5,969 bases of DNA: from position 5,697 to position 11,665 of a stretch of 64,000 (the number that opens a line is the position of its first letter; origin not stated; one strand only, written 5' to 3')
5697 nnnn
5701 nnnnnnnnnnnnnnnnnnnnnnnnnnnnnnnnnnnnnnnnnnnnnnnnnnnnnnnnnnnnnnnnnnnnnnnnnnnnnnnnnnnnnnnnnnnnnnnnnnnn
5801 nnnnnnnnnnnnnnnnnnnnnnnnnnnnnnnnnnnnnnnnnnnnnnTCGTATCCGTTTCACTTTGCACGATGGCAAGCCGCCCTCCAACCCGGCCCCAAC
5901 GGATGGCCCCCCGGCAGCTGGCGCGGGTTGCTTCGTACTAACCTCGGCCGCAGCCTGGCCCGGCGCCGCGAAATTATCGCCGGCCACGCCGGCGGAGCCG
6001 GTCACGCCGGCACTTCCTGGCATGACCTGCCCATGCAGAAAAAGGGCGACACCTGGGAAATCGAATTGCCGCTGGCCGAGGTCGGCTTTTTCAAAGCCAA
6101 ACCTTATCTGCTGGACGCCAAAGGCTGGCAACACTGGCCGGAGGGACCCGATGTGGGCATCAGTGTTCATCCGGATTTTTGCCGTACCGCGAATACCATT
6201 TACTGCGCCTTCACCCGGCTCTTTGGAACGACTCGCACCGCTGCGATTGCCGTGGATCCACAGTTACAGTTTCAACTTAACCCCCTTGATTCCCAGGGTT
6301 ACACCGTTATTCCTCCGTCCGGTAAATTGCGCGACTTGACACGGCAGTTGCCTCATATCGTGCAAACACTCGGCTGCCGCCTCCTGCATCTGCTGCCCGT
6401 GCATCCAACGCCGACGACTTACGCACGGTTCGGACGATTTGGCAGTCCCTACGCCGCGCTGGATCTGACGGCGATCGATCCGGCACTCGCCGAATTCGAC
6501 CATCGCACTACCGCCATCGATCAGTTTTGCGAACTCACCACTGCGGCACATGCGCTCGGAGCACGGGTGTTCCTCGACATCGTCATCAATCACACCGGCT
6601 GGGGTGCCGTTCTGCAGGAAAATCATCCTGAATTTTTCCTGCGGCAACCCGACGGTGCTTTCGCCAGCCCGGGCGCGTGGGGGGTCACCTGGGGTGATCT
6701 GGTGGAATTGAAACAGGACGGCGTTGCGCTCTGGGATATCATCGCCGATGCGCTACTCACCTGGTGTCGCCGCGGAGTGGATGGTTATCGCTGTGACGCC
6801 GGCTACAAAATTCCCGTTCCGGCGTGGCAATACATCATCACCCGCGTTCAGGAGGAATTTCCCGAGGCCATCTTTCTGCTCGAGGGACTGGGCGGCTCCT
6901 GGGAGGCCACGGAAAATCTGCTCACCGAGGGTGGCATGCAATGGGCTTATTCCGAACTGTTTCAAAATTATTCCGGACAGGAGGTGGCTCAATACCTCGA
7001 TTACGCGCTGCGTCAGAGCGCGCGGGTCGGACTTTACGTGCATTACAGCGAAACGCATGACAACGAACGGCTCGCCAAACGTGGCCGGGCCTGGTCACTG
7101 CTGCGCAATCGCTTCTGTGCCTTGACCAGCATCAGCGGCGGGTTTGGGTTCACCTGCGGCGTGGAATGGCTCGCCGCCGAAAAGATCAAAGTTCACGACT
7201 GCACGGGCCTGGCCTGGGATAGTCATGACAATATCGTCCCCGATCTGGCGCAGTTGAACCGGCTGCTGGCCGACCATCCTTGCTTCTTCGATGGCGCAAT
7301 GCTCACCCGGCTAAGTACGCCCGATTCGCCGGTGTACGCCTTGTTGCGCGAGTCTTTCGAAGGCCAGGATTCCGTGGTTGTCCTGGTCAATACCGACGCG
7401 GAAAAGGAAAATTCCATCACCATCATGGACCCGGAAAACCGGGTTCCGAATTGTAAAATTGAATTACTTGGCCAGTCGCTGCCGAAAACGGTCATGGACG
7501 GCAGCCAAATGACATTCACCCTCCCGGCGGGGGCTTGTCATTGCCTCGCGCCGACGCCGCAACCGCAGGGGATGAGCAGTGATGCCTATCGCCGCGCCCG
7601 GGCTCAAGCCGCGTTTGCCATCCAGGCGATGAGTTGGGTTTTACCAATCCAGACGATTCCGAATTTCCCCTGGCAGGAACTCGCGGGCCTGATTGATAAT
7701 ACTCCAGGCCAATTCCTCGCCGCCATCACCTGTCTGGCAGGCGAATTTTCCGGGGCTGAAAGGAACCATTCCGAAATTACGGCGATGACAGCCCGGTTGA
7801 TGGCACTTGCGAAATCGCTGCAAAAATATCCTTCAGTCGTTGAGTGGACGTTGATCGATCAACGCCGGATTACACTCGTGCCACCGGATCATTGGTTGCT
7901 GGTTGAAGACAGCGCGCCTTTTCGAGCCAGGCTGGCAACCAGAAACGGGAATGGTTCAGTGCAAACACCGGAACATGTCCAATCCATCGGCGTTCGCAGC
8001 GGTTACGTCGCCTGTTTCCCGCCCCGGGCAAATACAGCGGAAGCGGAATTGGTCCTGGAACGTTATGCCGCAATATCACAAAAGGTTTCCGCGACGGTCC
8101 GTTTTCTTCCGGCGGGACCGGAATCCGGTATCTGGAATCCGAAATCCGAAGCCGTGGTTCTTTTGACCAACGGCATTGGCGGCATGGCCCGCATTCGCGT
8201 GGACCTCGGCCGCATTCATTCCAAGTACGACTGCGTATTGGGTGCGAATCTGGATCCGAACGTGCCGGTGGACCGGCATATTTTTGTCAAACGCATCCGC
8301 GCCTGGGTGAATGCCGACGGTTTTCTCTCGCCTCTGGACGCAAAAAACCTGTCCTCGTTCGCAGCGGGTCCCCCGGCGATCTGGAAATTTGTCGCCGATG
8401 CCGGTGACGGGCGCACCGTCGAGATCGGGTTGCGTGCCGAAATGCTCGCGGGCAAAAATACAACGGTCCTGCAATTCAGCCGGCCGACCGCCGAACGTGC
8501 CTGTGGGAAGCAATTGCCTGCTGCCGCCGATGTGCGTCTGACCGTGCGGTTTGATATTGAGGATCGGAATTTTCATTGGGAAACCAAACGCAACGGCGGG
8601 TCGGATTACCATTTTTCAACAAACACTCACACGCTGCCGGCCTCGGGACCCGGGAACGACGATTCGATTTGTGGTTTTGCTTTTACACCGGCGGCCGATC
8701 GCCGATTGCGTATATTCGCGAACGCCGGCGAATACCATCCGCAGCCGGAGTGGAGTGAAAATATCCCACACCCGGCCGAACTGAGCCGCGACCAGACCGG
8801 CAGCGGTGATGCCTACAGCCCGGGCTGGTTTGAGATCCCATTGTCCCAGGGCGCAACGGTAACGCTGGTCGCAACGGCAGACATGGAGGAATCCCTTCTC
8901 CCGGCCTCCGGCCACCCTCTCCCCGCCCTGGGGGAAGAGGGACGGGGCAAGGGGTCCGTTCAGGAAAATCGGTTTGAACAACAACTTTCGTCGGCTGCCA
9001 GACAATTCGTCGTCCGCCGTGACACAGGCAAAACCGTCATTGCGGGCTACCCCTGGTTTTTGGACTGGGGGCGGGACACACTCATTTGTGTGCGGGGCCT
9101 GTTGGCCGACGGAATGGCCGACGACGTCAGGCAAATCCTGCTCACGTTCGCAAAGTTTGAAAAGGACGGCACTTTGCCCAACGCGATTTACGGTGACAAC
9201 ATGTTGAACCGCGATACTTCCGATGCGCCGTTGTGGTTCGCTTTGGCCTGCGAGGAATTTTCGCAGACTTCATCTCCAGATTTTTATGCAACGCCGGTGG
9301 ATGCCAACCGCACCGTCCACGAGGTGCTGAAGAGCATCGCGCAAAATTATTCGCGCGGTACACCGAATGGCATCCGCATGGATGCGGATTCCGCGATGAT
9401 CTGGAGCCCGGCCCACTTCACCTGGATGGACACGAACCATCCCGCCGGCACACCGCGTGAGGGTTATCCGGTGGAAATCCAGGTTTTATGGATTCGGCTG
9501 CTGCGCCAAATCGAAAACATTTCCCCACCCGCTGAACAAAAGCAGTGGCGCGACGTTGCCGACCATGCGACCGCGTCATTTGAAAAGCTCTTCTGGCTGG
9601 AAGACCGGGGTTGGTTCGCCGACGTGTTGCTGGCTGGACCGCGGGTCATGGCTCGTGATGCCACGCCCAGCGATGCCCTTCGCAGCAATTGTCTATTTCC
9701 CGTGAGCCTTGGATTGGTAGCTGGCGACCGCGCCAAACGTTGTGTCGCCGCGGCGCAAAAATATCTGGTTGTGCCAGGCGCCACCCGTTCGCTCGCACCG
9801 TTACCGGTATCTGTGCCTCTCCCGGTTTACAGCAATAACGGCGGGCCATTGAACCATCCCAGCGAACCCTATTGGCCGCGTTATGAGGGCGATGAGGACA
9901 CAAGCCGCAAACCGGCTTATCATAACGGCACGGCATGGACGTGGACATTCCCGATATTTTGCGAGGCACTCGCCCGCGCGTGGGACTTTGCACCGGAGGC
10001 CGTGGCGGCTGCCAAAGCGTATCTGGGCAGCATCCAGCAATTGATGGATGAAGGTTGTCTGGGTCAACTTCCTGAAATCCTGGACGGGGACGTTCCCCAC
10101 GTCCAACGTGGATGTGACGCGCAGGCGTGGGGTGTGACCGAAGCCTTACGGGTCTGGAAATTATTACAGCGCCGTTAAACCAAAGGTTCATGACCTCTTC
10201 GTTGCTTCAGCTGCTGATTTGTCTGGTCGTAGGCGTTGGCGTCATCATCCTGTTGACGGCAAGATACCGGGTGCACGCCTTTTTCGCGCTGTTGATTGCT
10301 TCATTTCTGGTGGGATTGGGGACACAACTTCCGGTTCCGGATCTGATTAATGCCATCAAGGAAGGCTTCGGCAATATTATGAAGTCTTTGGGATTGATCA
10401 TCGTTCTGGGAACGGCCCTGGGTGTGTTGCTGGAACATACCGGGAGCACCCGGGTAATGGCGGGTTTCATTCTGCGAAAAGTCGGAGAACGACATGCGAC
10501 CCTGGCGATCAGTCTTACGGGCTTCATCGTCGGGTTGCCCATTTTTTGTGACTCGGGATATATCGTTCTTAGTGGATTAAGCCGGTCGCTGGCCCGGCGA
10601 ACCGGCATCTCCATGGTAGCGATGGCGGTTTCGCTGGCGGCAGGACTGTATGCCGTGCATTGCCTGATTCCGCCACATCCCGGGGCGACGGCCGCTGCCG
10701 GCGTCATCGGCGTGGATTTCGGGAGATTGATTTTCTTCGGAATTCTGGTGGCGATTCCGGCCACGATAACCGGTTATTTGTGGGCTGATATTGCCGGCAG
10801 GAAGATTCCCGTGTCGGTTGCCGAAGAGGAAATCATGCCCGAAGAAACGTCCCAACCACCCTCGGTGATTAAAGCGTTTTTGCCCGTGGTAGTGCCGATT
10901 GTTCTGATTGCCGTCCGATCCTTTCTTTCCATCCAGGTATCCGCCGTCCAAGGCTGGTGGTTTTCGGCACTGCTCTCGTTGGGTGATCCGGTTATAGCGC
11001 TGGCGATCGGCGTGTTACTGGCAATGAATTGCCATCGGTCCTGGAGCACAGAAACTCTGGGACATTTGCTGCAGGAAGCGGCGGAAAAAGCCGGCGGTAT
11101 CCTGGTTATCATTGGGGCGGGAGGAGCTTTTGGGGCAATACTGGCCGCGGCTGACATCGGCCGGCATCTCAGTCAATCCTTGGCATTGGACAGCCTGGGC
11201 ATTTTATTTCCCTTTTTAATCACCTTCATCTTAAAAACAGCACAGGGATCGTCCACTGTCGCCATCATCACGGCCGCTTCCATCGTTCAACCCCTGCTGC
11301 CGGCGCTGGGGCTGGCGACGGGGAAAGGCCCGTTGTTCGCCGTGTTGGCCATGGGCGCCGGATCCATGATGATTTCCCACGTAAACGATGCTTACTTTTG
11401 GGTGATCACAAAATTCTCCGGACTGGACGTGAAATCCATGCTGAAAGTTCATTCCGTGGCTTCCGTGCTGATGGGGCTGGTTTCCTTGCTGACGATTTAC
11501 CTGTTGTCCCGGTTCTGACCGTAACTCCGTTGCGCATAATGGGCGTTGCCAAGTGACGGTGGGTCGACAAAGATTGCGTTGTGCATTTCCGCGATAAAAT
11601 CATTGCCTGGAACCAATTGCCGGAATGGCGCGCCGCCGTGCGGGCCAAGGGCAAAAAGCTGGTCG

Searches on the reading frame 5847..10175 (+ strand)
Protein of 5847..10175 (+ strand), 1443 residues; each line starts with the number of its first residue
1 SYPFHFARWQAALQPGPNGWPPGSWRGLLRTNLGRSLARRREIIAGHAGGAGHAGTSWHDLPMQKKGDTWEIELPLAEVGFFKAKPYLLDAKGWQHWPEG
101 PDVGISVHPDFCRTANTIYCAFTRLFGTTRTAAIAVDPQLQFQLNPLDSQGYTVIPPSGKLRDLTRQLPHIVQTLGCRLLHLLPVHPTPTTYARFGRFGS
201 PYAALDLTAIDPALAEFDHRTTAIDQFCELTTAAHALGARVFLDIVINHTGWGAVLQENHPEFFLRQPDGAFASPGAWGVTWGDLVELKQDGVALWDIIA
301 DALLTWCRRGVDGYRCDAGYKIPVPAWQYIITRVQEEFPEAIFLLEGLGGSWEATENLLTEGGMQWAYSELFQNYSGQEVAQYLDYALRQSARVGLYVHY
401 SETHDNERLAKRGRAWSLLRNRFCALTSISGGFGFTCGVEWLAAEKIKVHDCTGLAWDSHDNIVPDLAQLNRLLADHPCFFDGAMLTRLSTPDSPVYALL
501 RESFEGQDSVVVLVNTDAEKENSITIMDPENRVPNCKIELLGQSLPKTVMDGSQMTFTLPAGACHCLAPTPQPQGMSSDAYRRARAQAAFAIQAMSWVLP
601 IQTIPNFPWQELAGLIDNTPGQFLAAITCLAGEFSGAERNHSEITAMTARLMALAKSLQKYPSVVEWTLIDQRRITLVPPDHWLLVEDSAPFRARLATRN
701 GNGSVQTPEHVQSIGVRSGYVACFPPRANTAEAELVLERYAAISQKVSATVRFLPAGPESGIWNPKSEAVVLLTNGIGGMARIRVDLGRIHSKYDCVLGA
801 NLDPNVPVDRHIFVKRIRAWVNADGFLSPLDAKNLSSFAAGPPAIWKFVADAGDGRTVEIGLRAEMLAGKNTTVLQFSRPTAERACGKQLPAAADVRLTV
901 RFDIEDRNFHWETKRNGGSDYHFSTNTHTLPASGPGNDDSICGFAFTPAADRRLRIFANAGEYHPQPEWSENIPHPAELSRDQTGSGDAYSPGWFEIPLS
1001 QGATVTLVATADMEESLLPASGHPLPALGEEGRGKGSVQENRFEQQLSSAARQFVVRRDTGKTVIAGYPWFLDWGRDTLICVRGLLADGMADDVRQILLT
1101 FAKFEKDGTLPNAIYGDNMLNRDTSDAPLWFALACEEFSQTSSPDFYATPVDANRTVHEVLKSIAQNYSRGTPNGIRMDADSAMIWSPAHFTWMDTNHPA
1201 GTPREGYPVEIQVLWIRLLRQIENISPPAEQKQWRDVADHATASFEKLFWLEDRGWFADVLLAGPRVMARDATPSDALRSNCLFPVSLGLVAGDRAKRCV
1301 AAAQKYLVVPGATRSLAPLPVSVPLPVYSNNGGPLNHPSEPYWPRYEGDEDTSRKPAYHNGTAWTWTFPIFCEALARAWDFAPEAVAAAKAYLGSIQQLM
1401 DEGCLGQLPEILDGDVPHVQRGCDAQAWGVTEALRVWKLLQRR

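Call 17: search_protein_families(library=pfam, proteins=[window:5847-10175:+], max_evalue=0.001)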
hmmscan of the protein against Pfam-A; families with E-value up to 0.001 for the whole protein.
window:5847-10175:+ (1443 aa): 3 families
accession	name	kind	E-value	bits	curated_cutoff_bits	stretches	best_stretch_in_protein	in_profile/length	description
PF06202.20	GDE_C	-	7e-66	223.1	21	1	1050-1435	2-367/367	Amylo-alpha-1,6-glucosidase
PF12439.13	GDE_N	-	3.6e-22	79.4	27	1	771-1006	3-219/219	Glycogen debranching enzyme N terminal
PF00128.31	Alpha-amylase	-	6.5e-07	29.4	22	1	154-265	15-115/446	Alpha amylase, catalytic domain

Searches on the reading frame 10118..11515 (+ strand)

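Call 17: search_protein_families(library=pfam, proteins=[window:10118-11515:+], max_evalue=0.001)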
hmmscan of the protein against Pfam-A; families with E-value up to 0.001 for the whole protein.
window:10118-11515:+ (466 aa): 4 families
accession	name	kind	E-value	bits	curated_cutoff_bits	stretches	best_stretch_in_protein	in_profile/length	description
PF02447.22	GntP_permease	-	3.6e-100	336.2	22.5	1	32-464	2-438/440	GntP family permease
PF03600.22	CitMHS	-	9.5e-08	31.9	31.9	1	52-413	10-336/336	Citrate transporter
PF06808.19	DctM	-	7.1e-06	25.5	23.8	1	42-417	4-367/413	Tripartite ATP-independent periplasmic transporter, DctM component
PF03553.21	Na_H_antiporter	-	0.00012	22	23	0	20-138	92-211/303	Na+/H+ antiporter family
